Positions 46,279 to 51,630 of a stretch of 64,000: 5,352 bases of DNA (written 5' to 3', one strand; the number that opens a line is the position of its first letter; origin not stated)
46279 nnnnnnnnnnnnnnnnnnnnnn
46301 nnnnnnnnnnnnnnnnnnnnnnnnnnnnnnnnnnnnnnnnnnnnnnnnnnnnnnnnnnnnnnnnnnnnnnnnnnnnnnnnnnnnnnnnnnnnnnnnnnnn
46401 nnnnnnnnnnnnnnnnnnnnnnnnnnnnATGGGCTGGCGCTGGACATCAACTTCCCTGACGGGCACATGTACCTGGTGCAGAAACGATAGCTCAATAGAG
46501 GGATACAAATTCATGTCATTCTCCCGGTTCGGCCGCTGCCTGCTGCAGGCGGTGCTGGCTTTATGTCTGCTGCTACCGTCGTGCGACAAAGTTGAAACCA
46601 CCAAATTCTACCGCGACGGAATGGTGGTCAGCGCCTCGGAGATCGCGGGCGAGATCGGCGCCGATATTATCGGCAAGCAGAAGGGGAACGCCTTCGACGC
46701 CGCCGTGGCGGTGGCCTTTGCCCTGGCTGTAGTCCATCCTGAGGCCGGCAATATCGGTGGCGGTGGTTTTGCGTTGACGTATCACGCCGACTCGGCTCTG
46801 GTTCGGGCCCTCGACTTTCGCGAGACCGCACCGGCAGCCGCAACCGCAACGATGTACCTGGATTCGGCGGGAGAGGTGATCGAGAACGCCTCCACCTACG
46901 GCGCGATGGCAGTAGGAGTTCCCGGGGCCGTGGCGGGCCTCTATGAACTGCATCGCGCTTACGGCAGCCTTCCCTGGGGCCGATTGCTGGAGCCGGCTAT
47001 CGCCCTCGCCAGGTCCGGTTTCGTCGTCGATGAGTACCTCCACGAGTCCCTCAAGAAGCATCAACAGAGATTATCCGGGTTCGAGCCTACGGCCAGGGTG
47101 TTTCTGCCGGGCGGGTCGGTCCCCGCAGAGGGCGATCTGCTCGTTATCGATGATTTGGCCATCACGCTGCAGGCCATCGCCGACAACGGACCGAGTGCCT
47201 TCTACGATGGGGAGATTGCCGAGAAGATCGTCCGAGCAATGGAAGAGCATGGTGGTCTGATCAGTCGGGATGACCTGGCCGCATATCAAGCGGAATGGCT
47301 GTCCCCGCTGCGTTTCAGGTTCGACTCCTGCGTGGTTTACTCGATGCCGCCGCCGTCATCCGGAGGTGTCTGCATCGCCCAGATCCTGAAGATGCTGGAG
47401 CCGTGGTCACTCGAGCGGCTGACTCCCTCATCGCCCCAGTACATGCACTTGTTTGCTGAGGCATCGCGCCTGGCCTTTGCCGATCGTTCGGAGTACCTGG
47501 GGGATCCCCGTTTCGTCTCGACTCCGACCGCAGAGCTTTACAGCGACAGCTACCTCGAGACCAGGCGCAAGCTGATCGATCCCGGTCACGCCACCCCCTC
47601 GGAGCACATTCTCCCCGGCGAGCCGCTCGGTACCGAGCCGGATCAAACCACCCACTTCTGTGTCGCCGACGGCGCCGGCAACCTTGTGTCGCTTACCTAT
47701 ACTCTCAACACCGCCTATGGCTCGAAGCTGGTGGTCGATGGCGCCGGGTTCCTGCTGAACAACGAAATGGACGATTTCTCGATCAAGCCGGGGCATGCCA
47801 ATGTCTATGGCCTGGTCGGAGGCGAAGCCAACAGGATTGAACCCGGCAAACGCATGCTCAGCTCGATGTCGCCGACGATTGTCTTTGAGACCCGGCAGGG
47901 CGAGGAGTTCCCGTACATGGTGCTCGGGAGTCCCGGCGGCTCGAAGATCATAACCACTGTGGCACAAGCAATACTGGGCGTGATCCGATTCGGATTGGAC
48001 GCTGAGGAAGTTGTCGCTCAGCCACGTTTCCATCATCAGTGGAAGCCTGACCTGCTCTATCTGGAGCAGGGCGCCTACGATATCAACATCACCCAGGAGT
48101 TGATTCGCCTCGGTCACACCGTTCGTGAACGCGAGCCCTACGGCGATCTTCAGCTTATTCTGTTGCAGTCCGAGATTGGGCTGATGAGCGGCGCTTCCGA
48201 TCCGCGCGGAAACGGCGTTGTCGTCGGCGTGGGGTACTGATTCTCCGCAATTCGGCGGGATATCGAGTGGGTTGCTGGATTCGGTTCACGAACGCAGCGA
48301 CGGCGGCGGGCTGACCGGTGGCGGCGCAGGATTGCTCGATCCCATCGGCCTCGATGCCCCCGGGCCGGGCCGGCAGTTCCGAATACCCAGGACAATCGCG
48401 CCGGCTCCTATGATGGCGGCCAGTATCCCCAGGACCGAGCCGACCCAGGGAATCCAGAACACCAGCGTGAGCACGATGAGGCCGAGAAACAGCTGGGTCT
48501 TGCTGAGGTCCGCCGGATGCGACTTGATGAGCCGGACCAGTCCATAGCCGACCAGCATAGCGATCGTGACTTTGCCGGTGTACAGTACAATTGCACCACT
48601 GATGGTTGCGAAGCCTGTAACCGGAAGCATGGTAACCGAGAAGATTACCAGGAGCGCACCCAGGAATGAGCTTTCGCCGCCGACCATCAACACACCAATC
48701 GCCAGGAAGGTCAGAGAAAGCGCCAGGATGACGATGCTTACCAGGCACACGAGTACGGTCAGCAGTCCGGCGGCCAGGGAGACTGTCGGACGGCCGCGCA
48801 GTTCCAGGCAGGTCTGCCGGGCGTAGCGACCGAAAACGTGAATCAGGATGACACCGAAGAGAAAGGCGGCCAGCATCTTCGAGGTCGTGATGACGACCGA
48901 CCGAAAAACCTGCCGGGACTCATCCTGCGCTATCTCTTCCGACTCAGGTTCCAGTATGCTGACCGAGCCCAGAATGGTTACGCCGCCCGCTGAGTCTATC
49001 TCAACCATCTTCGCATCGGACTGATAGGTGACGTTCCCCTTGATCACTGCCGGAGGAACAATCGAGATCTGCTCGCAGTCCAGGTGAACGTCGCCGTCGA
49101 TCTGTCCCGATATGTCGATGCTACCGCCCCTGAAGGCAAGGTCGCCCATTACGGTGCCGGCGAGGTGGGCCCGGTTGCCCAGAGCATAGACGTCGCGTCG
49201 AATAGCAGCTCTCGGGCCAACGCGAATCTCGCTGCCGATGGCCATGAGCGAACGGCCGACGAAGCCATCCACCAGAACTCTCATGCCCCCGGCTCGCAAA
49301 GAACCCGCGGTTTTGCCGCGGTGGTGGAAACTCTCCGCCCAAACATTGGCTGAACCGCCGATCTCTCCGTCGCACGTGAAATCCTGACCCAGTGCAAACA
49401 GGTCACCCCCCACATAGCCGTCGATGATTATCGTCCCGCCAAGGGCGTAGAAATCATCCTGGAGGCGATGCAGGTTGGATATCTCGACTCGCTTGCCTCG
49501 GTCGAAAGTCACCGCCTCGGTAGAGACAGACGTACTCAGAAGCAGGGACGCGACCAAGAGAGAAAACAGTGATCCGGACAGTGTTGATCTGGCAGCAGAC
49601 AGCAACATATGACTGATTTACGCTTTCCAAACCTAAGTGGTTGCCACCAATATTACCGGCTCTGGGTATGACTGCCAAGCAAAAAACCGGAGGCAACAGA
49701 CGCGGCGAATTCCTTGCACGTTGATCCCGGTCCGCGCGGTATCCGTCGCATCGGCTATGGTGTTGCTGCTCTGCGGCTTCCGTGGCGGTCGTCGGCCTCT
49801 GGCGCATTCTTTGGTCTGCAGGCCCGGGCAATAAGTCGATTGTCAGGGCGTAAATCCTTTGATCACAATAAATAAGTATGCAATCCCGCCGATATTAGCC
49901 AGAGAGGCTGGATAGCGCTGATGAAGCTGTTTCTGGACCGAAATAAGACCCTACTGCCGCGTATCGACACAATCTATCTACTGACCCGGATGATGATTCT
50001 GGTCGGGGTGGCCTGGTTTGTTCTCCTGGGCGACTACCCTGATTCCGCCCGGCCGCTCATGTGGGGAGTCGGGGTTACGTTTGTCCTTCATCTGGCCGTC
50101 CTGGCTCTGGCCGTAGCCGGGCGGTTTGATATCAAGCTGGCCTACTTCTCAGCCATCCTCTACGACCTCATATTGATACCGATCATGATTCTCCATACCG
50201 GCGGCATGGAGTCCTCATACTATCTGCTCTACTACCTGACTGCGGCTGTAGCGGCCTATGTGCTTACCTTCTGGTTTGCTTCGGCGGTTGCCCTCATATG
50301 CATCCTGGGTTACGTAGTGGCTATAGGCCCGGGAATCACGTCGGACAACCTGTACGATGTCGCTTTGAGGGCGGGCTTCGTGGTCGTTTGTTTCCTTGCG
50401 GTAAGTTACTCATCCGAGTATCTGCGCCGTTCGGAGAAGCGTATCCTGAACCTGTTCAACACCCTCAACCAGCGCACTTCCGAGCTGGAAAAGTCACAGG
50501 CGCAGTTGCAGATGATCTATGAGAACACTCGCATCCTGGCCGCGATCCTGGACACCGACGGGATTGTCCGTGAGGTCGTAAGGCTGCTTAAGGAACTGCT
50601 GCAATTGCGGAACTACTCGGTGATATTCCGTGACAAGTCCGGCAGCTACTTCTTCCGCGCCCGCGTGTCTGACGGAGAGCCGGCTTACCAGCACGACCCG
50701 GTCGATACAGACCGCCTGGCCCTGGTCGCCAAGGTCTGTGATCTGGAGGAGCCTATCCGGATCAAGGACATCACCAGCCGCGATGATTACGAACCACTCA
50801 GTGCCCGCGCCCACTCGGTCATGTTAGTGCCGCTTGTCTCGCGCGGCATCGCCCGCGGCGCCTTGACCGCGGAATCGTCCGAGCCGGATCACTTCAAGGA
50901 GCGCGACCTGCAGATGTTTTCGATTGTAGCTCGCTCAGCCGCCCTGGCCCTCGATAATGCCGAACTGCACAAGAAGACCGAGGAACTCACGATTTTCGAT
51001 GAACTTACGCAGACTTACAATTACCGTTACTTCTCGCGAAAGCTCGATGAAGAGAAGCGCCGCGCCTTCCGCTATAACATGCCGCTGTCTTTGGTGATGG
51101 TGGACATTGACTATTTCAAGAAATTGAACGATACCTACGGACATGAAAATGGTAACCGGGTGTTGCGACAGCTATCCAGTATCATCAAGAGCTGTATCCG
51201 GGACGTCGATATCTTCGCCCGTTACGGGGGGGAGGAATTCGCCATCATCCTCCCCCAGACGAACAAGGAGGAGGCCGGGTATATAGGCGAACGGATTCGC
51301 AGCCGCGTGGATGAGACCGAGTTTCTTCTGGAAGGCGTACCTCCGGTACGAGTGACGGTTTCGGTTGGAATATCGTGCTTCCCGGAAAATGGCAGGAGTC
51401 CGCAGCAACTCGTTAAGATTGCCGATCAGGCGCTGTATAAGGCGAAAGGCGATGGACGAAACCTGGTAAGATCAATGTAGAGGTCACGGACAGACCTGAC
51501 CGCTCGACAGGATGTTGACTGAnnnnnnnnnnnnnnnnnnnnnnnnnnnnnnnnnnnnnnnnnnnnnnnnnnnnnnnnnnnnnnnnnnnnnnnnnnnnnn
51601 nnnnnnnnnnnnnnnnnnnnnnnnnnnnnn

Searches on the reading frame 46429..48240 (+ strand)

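Call 9: search_protein_families(library=pfam, proteins=[window:46429-48240:+], max_evalue=0.001)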
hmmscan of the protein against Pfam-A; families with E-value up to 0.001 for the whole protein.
window:46429-48240:+ (603 aa): 1 family
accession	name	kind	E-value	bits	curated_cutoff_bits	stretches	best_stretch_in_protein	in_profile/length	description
PF01019.26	G_glu_transpept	-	1.1e-171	572.6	27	1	83-596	5-512/512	Gamma-glutamyltranspeptidase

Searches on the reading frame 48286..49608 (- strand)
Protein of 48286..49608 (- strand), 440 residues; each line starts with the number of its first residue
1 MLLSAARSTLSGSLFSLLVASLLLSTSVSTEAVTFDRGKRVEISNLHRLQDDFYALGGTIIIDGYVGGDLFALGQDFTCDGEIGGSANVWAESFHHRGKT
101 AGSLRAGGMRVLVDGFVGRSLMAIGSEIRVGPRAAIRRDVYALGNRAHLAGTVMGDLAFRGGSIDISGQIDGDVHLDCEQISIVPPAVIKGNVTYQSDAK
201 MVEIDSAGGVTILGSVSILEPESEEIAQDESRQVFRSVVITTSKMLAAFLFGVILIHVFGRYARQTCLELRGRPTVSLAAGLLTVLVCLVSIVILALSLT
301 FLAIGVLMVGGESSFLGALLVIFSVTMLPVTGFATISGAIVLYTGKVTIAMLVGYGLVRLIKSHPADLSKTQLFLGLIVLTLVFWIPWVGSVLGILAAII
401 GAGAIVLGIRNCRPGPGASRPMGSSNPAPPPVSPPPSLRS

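Call 9: search_protein_families(library=pfam, proteins=[window:48286-49608:-], max_evalue=0.001)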
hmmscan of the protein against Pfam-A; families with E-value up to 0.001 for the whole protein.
window:48286-49608:- (440 aa): 1 family
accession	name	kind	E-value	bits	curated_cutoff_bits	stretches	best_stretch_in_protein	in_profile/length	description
PF04519.19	Bactofilin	-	1.2e-06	29.1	27.9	0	109-193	17-97/98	Polymer-forming cytoskeletal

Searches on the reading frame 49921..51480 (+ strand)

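Call 9: search_protein_families(library=pfam, proteins=[window:49921-51480:+], max_evalue=0.001)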
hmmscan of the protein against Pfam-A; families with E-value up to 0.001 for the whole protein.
window:49921-51480:+ (519 aa): 4 families
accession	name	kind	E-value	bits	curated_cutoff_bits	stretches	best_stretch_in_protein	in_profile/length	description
PF00990.26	GGDEF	-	8.4e-48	162.6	23.8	1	358-514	2-160/161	Diguanylate cyclase, GGDEF domain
PF13492.12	GAF_3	-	2.6e-11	44.5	27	1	213-346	3-129/129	GAF domain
PF01590.32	GAF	-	1.9e-10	41.8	22.4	1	211-344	1-133/133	GAF domain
PF13185.12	GAF_2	-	8.9e-10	39.3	28.6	1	211-345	3-136/136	GAF domain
